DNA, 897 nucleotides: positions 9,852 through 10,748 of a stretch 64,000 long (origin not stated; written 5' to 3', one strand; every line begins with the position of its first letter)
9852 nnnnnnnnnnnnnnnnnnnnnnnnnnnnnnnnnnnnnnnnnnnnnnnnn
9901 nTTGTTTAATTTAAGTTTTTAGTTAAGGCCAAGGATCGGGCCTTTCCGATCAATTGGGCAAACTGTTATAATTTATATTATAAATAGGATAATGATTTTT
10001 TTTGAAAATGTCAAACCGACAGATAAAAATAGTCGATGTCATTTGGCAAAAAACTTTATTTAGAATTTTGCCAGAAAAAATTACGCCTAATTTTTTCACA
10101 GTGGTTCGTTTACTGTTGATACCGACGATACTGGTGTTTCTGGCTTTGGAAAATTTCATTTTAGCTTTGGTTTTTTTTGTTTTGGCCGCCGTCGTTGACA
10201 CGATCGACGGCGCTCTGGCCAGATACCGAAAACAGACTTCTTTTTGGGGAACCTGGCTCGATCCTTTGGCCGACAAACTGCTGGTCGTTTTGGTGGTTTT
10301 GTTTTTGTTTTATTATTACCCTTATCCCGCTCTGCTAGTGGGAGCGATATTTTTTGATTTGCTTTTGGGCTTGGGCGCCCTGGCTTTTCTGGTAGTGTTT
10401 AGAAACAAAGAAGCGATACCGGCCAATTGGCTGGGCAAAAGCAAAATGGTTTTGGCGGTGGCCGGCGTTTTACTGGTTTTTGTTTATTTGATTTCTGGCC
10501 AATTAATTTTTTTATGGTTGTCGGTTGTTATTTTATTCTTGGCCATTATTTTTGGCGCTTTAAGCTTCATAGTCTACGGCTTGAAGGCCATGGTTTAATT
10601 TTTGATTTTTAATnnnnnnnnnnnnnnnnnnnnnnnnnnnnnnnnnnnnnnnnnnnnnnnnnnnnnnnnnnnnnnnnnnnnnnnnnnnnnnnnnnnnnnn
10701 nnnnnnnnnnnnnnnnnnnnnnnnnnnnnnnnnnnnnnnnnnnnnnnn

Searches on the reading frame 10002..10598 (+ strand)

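Call 8: search_protein_families(library=pfam, proteins=[window:10002-10598:+], max_evalue=0.001)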
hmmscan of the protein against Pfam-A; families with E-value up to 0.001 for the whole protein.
window:10002-10598:+ (198 aa): 1 family
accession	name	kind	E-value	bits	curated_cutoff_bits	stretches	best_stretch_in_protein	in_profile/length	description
PF01066.26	CDP-OH_P_transf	-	7.3e-27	95.1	22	1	27-178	2-150/152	CDP-alcohol phosphatidyltransferase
